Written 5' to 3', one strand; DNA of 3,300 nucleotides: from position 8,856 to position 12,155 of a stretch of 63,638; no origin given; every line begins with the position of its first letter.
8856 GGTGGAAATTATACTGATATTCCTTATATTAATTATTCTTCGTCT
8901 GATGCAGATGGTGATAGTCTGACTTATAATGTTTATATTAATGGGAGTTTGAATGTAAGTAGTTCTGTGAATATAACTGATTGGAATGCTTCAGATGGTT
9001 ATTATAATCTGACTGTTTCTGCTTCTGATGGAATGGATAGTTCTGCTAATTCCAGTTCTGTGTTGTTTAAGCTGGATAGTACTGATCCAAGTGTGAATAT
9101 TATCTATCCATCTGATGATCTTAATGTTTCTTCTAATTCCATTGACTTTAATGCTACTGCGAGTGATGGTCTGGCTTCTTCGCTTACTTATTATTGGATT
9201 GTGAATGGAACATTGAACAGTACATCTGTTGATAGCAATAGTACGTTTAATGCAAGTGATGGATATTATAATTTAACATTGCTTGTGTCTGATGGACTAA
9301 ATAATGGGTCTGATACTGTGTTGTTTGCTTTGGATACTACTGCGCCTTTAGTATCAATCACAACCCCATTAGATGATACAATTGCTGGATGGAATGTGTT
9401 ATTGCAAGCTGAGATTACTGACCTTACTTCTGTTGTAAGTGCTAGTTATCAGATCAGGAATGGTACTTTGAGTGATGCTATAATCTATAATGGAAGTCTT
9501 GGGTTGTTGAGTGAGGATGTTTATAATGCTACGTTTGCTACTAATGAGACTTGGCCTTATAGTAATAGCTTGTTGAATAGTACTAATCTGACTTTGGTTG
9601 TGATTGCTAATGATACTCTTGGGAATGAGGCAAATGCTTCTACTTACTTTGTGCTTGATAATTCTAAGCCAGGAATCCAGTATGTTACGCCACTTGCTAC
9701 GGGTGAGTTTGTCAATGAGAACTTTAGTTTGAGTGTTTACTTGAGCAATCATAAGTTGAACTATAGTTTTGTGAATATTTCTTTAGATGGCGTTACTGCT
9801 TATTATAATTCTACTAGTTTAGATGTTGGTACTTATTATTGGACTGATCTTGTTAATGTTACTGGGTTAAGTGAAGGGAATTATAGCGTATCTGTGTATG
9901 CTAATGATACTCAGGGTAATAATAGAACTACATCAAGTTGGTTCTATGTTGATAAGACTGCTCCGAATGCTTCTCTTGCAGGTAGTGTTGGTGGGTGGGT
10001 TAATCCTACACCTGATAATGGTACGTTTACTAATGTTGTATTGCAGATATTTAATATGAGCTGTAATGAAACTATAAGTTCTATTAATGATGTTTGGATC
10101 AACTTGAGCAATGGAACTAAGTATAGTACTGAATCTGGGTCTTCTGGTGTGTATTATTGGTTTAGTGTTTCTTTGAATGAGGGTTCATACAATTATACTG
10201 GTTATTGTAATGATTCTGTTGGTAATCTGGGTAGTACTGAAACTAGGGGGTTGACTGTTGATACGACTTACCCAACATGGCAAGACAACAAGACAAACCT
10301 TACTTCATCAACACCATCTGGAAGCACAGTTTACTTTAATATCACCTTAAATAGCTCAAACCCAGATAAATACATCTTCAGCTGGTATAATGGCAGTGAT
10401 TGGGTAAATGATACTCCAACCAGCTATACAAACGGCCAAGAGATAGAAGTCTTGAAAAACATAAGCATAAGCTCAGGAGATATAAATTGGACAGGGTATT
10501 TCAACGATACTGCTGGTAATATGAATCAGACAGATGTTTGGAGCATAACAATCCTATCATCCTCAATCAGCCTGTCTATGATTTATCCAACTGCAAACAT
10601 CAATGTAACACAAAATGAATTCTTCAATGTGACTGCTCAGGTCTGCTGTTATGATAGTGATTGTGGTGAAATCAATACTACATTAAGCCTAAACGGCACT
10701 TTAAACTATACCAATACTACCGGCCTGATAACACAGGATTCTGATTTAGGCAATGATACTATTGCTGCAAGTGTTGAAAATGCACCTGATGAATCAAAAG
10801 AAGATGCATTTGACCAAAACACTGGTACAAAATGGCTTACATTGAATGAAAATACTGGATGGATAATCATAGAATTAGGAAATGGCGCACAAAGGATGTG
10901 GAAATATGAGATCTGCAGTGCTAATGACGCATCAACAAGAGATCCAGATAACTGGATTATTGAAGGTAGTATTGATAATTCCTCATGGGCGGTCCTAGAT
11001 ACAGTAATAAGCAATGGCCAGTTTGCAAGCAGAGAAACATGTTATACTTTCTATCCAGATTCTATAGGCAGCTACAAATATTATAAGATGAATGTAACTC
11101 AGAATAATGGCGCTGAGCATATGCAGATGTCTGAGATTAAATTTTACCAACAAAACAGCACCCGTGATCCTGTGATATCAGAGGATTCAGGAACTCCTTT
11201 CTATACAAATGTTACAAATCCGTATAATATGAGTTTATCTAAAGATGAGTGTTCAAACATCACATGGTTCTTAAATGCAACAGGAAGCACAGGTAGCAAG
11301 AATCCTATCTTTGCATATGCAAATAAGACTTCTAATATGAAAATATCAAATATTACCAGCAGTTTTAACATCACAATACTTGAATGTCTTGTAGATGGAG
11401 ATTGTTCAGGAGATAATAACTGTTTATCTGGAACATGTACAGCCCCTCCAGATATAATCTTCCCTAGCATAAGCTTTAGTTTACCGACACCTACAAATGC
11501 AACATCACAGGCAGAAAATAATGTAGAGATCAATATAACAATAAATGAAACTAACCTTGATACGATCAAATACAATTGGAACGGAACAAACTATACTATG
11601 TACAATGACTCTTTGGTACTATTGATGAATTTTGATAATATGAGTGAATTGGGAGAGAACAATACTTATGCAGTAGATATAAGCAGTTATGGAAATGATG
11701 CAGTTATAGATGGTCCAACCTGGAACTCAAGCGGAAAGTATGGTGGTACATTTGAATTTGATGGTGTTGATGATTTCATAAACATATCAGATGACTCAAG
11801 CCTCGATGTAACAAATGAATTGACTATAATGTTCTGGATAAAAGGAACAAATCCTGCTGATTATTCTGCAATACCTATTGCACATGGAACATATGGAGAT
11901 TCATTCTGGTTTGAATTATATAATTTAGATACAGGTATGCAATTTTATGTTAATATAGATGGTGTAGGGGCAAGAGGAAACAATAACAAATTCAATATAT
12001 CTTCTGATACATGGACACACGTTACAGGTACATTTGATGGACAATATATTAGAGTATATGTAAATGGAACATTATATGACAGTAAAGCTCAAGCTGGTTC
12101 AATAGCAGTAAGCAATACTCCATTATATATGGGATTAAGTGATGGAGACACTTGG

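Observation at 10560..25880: Plug-in display scaffold: eight copies of one host domain, each carrying a cargo inserted at a conserved LDP junction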

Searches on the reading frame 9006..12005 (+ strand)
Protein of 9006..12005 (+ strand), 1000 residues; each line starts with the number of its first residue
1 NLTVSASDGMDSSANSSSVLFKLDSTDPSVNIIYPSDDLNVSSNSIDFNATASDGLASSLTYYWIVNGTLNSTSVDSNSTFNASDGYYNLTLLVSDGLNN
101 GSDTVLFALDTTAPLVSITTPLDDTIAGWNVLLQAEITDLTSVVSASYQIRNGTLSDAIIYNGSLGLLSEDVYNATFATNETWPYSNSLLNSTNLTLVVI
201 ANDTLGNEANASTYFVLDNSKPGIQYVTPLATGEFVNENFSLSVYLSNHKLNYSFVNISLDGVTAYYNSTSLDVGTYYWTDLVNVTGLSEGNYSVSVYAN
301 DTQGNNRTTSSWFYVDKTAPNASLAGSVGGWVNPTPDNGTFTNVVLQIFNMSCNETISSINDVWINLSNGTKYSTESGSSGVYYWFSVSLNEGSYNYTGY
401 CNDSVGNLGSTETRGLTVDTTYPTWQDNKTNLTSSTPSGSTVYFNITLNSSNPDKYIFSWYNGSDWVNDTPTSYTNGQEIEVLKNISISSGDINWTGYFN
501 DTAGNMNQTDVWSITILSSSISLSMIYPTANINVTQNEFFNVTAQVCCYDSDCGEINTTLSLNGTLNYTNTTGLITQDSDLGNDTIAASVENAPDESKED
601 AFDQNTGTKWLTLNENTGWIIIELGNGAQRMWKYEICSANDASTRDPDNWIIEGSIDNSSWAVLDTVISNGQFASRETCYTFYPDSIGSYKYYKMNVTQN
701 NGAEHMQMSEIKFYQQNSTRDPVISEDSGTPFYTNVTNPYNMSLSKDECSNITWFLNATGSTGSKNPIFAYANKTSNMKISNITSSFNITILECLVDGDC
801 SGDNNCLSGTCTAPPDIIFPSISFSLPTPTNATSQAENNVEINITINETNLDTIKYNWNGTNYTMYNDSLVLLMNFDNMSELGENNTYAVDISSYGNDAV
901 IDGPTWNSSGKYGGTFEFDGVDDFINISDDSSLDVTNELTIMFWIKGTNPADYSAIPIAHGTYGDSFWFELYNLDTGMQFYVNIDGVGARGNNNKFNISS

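Call 54: search_protein_families(library=pfam, max_evalue=0.0001, proteins=[window:9006-12005:+])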
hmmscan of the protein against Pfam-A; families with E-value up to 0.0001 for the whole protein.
window:9006-12005:+ (1000 aa): 1 family
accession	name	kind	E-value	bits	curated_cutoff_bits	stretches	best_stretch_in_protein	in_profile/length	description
PF19077.6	Big_13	-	1.7e-09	38.5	27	0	354-420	34-102/102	Bacterial Ig-like domain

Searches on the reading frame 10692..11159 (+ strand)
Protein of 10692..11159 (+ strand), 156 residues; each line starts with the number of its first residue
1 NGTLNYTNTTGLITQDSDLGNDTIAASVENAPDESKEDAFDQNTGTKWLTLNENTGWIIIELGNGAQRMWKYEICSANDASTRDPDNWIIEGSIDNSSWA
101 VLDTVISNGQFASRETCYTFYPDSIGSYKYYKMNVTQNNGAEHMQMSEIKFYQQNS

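Call 7: search_protein_families(library=pfam, max_evalue=0.1, proteins=[window:10704-11159:+])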
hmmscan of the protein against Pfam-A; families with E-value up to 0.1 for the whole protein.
seq(152 aa): 2 families
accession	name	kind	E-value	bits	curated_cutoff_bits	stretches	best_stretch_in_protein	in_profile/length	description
PF22633.2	F5_F8_type_C_2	-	3.2e-06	28.1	27.8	1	35-114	2-79/91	NedA-like, galactose-binding domain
PF00754.31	F5_F8_type_C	-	5.6e-06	26.9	28.2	1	20-144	2-126/127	F5/8 type C domain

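Call 85: search_protein_families(library=ncbifam, max_evalue=0.01, proteins=[window:10692-11159:+])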
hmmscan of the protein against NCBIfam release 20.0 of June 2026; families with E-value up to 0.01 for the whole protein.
window:10692-11159:+ (156 aa): 0 families
